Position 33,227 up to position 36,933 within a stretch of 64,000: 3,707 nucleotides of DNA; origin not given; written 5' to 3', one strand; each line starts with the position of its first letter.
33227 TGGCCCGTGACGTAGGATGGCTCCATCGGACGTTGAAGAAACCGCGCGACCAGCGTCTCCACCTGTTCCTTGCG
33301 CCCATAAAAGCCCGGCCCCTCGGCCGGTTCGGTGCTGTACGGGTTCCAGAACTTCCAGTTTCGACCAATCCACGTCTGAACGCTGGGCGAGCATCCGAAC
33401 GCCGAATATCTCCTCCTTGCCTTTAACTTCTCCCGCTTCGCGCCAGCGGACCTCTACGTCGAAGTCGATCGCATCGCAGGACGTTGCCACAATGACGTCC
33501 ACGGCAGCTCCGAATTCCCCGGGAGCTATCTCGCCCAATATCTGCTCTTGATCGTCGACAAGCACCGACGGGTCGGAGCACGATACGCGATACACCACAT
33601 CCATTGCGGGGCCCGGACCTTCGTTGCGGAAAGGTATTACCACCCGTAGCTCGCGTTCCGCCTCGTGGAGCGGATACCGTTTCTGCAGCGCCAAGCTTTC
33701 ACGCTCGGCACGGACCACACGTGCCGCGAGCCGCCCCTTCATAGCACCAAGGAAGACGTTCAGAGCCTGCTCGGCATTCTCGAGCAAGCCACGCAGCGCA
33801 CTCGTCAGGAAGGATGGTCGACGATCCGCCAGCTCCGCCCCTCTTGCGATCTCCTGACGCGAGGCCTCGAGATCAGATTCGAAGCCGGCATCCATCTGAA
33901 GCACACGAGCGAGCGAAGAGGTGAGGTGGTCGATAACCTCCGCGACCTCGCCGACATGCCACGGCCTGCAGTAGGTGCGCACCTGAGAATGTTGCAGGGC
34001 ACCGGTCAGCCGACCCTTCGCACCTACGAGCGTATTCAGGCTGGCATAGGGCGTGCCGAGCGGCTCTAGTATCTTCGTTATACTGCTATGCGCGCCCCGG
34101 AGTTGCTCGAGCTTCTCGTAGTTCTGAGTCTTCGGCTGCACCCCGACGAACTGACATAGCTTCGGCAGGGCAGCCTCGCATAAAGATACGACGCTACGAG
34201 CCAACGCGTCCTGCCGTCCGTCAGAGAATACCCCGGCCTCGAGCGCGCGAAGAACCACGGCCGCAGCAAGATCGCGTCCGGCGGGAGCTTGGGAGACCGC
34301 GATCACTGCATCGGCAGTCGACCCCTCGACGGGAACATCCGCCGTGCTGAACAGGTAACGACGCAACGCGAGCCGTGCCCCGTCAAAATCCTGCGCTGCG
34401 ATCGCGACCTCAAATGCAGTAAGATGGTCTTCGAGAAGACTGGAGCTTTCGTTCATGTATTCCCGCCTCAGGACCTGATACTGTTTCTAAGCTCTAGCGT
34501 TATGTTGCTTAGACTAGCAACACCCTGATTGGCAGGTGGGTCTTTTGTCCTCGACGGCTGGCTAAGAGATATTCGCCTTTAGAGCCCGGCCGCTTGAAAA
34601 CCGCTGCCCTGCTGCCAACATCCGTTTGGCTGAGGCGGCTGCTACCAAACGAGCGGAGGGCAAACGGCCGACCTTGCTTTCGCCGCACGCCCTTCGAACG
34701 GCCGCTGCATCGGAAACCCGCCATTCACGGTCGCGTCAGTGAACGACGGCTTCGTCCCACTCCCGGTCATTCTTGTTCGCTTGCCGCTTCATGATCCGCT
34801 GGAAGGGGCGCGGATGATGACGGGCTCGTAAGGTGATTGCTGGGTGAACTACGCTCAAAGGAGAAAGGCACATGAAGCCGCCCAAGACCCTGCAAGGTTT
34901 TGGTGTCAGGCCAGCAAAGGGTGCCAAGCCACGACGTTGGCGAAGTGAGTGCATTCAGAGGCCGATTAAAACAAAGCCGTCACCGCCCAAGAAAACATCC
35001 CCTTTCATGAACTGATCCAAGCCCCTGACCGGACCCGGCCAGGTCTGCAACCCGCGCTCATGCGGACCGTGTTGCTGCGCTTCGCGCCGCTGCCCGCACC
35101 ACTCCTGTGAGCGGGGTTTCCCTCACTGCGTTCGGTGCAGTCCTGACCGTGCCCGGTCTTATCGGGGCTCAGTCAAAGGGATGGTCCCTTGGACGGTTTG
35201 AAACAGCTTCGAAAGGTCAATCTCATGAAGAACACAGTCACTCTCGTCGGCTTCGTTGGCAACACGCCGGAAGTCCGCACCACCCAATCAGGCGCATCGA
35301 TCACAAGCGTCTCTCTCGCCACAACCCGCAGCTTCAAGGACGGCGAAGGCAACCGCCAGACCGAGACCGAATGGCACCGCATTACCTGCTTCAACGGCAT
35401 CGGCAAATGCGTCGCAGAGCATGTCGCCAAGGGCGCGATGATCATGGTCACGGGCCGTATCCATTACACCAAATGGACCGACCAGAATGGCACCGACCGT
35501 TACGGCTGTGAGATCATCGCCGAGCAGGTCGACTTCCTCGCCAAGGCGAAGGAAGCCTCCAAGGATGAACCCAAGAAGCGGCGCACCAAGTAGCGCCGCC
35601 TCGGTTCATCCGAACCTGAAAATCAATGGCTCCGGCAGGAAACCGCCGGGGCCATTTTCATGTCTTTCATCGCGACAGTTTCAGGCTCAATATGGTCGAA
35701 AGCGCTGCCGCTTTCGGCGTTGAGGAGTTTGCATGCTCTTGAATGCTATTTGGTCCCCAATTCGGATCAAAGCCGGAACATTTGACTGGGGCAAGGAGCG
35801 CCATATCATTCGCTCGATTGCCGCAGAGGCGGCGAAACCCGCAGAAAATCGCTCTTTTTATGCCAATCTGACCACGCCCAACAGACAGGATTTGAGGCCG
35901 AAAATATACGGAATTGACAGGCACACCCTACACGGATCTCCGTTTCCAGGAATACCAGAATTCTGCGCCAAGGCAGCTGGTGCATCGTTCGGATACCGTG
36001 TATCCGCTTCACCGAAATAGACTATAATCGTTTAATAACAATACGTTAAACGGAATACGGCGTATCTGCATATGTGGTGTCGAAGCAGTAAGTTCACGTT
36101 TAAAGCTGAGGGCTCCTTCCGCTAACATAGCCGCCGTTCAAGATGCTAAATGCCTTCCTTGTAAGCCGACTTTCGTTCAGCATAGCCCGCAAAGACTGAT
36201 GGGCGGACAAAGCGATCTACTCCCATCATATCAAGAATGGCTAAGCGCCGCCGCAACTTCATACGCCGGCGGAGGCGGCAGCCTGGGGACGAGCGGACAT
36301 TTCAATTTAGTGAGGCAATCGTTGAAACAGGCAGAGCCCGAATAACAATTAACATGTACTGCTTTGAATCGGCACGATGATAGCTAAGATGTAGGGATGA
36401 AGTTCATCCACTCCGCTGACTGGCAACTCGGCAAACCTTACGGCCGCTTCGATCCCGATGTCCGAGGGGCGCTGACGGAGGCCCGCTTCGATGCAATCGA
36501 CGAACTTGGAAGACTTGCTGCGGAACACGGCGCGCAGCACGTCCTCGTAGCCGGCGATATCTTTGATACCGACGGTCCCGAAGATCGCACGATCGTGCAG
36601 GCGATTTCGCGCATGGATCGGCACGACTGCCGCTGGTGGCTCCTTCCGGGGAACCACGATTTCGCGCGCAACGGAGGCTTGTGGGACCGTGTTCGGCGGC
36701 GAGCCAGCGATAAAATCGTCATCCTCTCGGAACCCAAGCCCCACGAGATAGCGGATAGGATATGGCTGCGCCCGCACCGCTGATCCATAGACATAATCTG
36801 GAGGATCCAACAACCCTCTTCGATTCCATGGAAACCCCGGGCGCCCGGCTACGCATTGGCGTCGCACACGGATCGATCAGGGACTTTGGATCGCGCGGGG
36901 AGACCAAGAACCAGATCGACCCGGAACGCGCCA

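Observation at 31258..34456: ~1100-aa minus-strand gene: unknown N-domain + AAA/STAND-like ATPase + winged-helix region + C-terminal PRTase, a candidate single-gene defence/abortive-infection system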

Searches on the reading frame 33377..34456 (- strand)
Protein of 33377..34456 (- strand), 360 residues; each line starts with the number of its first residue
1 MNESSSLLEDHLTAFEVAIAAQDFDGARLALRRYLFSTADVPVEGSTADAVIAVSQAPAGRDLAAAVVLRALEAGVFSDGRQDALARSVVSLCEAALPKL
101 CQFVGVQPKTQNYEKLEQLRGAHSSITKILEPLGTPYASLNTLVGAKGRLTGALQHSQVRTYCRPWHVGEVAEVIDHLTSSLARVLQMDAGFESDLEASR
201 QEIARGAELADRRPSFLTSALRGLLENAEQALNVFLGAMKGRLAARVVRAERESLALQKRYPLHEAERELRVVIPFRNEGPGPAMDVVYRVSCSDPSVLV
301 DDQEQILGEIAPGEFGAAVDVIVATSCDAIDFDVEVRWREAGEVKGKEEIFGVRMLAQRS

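Call 61: predict_structure(alignment_id=A2)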
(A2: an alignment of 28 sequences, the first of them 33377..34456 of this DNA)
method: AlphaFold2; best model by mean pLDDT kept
length: 360 residues; sequences in the alignment: 28
mean_pLDDT: 91.7   pTM: 0.74
mean pLDDT of the five models: 91.7, 91.4, 91.4, 90.7, 90.4
residues with pLDDT >= 90: 291; 70-90: 62; 50-70: 6; < 50: 1
segments of 3 or more residues with pLDDT < 50: none
pLDDT, mean of each block of 10 residues (from residue 1): 75 97 96 95 91 92 96 84 84 95 93 92 96 93 96 97 96 97 89 90 96 95 96 87 85 86 93 93 91 92 89 92 93 94 85 90
secondary structure, 60 per line:
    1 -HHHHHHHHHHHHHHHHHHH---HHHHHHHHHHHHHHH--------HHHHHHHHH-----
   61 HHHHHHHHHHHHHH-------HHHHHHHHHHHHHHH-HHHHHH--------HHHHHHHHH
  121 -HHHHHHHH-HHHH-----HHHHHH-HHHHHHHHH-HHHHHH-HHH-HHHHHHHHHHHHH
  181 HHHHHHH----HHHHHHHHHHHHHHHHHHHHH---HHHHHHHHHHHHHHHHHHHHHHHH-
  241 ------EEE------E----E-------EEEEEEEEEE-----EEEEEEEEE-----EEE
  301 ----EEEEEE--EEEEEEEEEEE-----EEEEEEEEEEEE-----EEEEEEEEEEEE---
elements in order: H2-20 H24-38 H47-55 H61-74 H82-96 H98-103 H112-120 H122-129 H131-134 H140-145 H147-155 H157-162 H168-187 H192-212 H216-239 E247-249 E269-278 E284-292 E298-300 E305-310 E313-323 E329-340 E346-357

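Call 65: fold_search(model_id=the predicted structure, library=pdb)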
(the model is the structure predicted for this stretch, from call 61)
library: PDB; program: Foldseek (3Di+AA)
matches with E <= 10: 1125; with E <= 0.001: 12
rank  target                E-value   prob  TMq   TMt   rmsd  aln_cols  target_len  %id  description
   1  4zmh_A                1.3e-05  1.00  0.19  0.09  19.0       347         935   10  Crystal structure of a five-domain GH115 alpha-Glucuronidase from the Marine Bacterium Saccharophagus degradans 2-40T (released 2016-05-04)
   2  4zmh_B                2.0e-05  1.00  0.19  0.09  19.1       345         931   10  Crystal structure of a five-domain GH115 alpha-Glucuronidase from the Marine Bacterium Saccharophagus degradans 2-40T (released 2016-05-04)
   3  8r2d_D                2.1e-05  0.99  0.19  0.11  27.5       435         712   12  Integrator cleavage module assembly intermediate (released 2024-07-31)
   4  7e1y_A                1.0e-04  1.00  0.20  0.15  13.5       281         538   10  Staphylothermus marinus amylopullulanase -SmApu (released 2022-02-09)
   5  8rc4_d                2.4e-04  0.96  0.19  0.10  30.5       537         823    9  Structure of Integrator-PP2A complex (released 2024-02-07)
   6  8yjb_D                3.0e-04  0.94  0.18  0.10  30.4       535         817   10  Cryo-EM structure of the human DSS1-INTAC complex (released 2025-03-05)
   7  3qbt_F                4.0e-04  1.00  0.22  0.45   6.3       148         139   12  Crystal structure of OCRL1 540-678 in complex with Rab8a:GppNHp (released 2011-03-23)
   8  6nps_A                4.2e-04  0.98  0.19  0.08  20.1       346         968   11  Crystal structure of GH115 enzyme AxyAgu115A from Amphibacillus xylanus (released 2020-07-15)
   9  9fyn                  4.4e-04  1.00  0.23  0.12   4.3       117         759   12  Lacto-N-biosidase from Trueperella pyogenes (released 2024-10-09)
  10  7pks_d                4.6e-04  0.94  0.18  0.10  30.3       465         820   11  Structural basis of Integrator-mediated transcription regulation (released 2021-12-08)
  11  6nps_B                4.8e-04  0.98  0.19  0.09  19.8       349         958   11  Crystal structure of GH115 enzyme AxyAgu115A from Amphibacillus xylanus (released 2020-07-15)
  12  7ycx_D                5.6e-04  0.95  0.19  0.10  30.6       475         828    9  The structure of INTAC-PEC complex (released 2023-03-15)
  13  5fr1_B                1.4e-03  1.00  0.20  0.36   8.7       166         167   11  Double acetylated RhoGDI-alpha in complex with RhoA-GDP (released 2016-01-13)
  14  7sqc_F0               1.7e-03  1.00  0.18  0.20   6.3       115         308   15  Ciliary C1 central pair apparatus isolated from Chlamydomonas reinhardtii (released 2022-04-13)
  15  7ycx_G                1.8e-03  0.82  0.19  0.09  24.8       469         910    9  The structure of INTAC-PEC complex (released 2023-03-15)
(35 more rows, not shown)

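Call 71: fold_search(model_id=the predicted structure, library=viral)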
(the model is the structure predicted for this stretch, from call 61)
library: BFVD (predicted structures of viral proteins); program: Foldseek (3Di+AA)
matches with E <= 10: 700; with E <= 0.001: 1
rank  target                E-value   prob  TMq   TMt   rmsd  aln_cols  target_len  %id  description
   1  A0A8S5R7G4            8.2e-04  1.00  0.25  0.34  25.1       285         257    9  Uncharacterized protein [virus sp. ctah610]
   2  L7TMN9                1.0e-03  0.98  0.19  0.23  30.0       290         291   13  Transmembrane protein [Rhizobium phage RHEph01]
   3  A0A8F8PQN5            1.3e-03  0.97  0.19  0.13  20.4       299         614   11  Signal transducer and activator of transcription [Clandestinovirus]
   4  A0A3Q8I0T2            2.2e-03  1.00  0.21  0.26   5.6       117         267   13  (no name in the UniProt tables at hand)
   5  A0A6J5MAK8            5.7e-03  0.47  0.17  0.14  27.7       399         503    9  Ig-like domain-containing protein [uncultured Caudovirales phage]
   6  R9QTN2                7.3e-03  0.93  0.15  0.24   8.6       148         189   14  Uncharacterized protein [Haloarcula sinaiiensis tailed virus 1]
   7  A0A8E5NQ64            8.0e-03  0.54  0.18  0.07  23.7       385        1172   11  (no name in the UniProt tables at hand)
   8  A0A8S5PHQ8            8.4e-03  1.00  0.21  0.29   7.4       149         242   13  Uncharacterized protein [Siphoviridae sp. ctUGQ45]
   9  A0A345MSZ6            8.8e-03  0.60  0.19  0.15  40.0       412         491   11  Uncharacterized protein [crAssphage sp. isolate ctbg_1]
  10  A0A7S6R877            9.2e-03  1.00  0.20  0.53   4.9       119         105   13  Uncharacterized protein [Streptomyces phage Salutena]
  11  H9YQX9                1.0e-02  0.94  0.16  0.26   9.5       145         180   11  (no name in the UniProt tables at hand)
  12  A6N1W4                1.1e-02  0.99  0.19  0.35  11.6       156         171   14  Uncharacterized protein [Microbacterium phage Min1]
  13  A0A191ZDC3            1.3e-02  1.00  0.20  0.26   6.0       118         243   13  Putative coagulation factor 5/8 domain-containing protein [Erwinia phage vB_EamP_Gutmeister]
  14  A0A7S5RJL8            1.3e-02  0.85  0.17  0.25   9.3       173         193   12  (no name in the UniProt tables at hand)
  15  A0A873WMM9            1.3e-02  1.00  0.22  0.08   4.4       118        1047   12  (no name in the UniProt tables at hand)
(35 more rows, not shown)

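Call 84: search_protein_representatives(alignment_id=A2)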
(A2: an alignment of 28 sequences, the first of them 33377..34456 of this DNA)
Query: 28 sequences, 366 profile positions. Proteins with E-value up to 0.001 (for the whole library): 840; up to 1e-10: 507; up to 1e-30: 160. The best 150 are listed.
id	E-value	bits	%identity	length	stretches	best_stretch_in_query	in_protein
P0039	1.5e-125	435.5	-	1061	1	7-365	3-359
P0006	1.7e-125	435.3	-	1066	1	1-366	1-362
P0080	1.3e-124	432.5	-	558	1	1-366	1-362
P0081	1.4e-119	415.9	-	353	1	1-355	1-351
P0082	5.1e-116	404.2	-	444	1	15-366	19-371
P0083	8.1e-110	383.8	-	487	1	31-365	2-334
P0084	1.6e-108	379.5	-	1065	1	6-365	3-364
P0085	1.3e-106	373.2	-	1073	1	5-366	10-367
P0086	4.2e-106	371.5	-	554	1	9-366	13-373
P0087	1.3e-105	369.9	-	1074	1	14-366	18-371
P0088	1.5e-105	369.7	-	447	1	55-365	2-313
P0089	3.1e-104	365.4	-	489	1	9-366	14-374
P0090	7.1e-104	364.2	-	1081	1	7-366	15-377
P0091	1.3e-103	363.4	-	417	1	10-346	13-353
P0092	9.2e-102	357.3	-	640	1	12-366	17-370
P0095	1.8e-98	346.4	-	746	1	10-366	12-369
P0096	1.5e-97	343.4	-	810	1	8-365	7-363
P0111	1.5e-74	267.7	-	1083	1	11-366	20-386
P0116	2.3e-73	263.8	-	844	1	22-366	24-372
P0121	2.3e-69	250.7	-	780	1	41-365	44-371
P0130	2.5e-66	240.7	-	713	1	7-366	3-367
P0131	1.4e-65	238.2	-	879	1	22-366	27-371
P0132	1.4e-65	238.2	-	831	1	10-366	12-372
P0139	1.2e-62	228.6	-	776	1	8-366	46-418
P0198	1.8e-39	152.3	-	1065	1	1-365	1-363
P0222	2.2e-33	132.3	-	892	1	20-366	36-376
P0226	2.2e-32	129.0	-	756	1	42-366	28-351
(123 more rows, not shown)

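Call 85: search_protein_families(library=pfam, proteins=[P0096, P0116, P0131, P0132, P0222, P0095, P0121, P0139, P0130, P0226], max_evalue=0.001)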
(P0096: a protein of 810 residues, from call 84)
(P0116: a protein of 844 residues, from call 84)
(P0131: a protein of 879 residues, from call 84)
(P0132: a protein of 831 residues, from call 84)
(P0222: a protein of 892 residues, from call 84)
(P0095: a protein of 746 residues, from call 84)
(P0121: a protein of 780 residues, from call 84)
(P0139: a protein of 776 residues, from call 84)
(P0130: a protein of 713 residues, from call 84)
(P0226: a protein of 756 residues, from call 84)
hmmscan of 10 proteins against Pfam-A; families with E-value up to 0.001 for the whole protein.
P0096 (810 aa): 4 families
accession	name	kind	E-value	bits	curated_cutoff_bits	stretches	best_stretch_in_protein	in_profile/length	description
PF01637.24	ATPase_2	-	5.9e-07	30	33.2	1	385-612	1-220/225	ATPase domain predominantly from Archaea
PF13401.12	AAA_22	-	2.6e-05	25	27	1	407-549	8-125/130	AAA domain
PF13191.12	AAA_16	-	0.00012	23.1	32.6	1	384-513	1-144/167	AAA ATPase domain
PF24883.2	NPHP3_N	-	0.00059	20.5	24.8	0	406-517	24-140/164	Nephrocystin 3, N-terminal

P0116 (844 aa): 5 families
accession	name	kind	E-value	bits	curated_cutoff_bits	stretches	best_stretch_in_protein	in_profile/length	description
PF01637.24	ATPase_2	-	6.8e-09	36.3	33.2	1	393-620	1-220/225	ATPase domain predominantly from Archaea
PF13401.12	AAA_22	-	3.2e-06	27.9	27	1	414-557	7-125/130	AAA domain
PF05621.17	TniB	-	1.1e-05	25.3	22.4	1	398-580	21-187/189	Bacterial TniB protein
PF13191.12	AAA_16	-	2.6e-05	25.2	32.6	1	393-522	2-145/167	AAA ATPase domain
PF20703.3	nSTAND1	-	0.00054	20.1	27.1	0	393-550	16-155/379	Novel STAND NTPase 1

P0131 (879 aa): 5 families
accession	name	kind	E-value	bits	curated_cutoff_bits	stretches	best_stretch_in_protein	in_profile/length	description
PF24390.1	PRTase-CE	-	1.8e-07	31.8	27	1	806-879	1-77/253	PRTase-CE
PF13401.12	AAA_22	-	4e-07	30.8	27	1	412-557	6-125/130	AAA domain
PF01637.24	ATPase_2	-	1.8e-05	25.1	33.2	1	392-591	1-193/225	ATPase domain predominantly from Archaea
PF13191.12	AAA_16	-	0.00011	23.2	32.6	1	391-521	1-144/167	AAA ATPase domain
PF05621.17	TniB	-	0.00079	19.3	22.4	0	398-428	22-52/189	Bacterial TniB protein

P0132 (831 aa): 4 families
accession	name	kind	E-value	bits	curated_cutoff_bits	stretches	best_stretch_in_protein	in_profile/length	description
PF13191.12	AAA_16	-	2.4e-06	28.6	32.6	1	392-522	1-144/167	AAA ATPase domain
PF13401.12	AAA_22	-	0.00015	22.5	27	1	414-563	7-130/130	AAA domain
PF20703.3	nSTAND1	-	0.00026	21.2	27.1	0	389-544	12-148/379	Novel STAND NTPase 1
PF05621.17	TniB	-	0.00063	19.7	22.4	0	401-580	24-186/189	Bacterial TniB protein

P0222 (892 aa): 3 families
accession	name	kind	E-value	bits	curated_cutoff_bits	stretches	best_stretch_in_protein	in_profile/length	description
PF01637.24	ATPase_2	-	7.7e-10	39.4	33.2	1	401-624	4-221/225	ATPase domain predominantly from Archaea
PF13401.12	AAA_22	-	4.2e-08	34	27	1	416-562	4-127/130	AAA domain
PF13191.12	AAA_16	-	5.4e-05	24.2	32.6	1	397-524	1-144/167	AAA ATPase domain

P0095 (746 aa): 3 families
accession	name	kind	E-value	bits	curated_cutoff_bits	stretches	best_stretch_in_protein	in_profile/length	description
PF01637.24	ATPase_2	-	7.7e-08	32.9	33.2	1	390-554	1-156/225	ATPase domain predominantly from Archaea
PF13401.12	AAA_22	-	6.8e-06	26.9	27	1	413-554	9-124/130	AAA domain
PF13191.12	AAA_16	-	2.7e-05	25.2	32.6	1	389-519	1-144/167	AAA ATPase domain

P0121 (780 aa): 2 families
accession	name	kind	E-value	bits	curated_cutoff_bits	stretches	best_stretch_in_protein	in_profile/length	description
PF13191.12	AAA_16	-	7.5e-05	23.7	32.6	1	392-523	1-144/167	AAA ATPase domain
PF13401.12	AAA_22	-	0.00053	20.7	27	0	410-558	3-124/130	AAA domain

P0139 (776 aa): 3 families
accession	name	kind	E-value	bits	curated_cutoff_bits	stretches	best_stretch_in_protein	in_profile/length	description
PF13191.12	AAA_16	-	1.5e-07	32.6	32.6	1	439-570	2-144/167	AAA ATPase domain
PF01637.24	ATPase_2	-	9.7e-07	29.3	33.2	1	439-605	1-156/225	ATPase domain predominantly from Archaea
PF13401.12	AAA_22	-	1.5e-06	29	27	1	461-606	8-125/130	AAA domain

P0130 (713 aa): 7 families
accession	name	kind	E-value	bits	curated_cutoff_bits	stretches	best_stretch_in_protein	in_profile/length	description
PF01637.24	ATPase_2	-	1.4e-09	38.5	33.2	1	388-617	1-220/225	ATPase domain predominantly from Archaea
PF13401.12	AAA_22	-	5.9e-08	33.5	27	1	408-553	6-124/130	AAA domain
PF13191.12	AAA_16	-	1.2e-07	32.8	32.6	1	388-520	2-146/167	AAA ATPase domain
PF20703.3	nSTAND1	-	1.3e-06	28.8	27.1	1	383-598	11-204/379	Novel STAND NTPase 1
PF05621.17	TniB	-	0.00012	22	22.4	0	509-577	122-187/189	Bacterial TniB protein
PF05729.18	NACHT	-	0.00016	22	26.7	1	410-523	3-98/167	NACHT domain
PF24883.2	NPHP3_N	-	0.00098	19.8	24.8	0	404-529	19-143/164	Nephrocystin 3, N-terminal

P0226 (756 aa): 4 families
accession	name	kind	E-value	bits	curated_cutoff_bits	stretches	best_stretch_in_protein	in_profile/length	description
PF24390.1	PRTase-CE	-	3.7e-12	47.1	27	1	637-755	2-116/253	PRTase-CE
PF13191.12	AAA_16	-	3.4e-09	37.8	32.6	1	372-516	2-152/167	AAA ATPase domain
PF05621.17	TniB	-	2.6e-08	34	22.4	1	378-538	22-165/189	Bacterial TniB protein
PF13401.12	AAA_22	-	3e-08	34.5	27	1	394-539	8-127/130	AAA domain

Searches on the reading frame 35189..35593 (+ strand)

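Call 15: search_protein_families(library=pfam, proteins=[window:35189-35593:+], max_evalue=0.001)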
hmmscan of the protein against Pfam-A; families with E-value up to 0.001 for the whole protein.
window:35189-35593:+ (134 aa): 1 family
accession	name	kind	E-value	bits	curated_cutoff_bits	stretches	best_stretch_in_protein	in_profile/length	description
PF00436.31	SSB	-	1.6e-30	105.7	26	1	15-117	2-104/104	Single-strand binding protein family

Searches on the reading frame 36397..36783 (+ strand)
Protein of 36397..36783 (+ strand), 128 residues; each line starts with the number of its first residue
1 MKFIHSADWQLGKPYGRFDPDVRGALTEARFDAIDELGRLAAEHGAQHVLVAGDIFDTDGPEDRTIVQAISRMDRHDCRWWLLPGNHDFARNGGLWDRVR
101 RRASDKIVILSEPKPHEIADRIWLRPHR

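Call 15: search_protein_families(library=pfam, proteins=[window:36397-36783:+], max_evalue=0.001)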
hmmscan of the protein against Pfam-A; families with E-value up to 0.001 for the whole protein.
window:36397-36783:+ (128 aa): 1 family
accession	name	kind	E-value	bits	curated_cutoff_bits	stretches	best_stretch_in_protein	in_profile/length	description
PF00149.33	Metallophos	-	3.1e-09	38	21.5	1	1-94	1-72/191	Calcineurin-like phosphoesterase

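Call 79: search_protein_families(library=padloc, proteins=[window:36397-36783:+], max_evalue=0.00001)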
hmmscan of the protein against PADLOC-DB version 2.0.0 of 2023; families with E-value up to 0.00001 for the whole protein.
window:36397-36783:+ (128 aa): 0 families
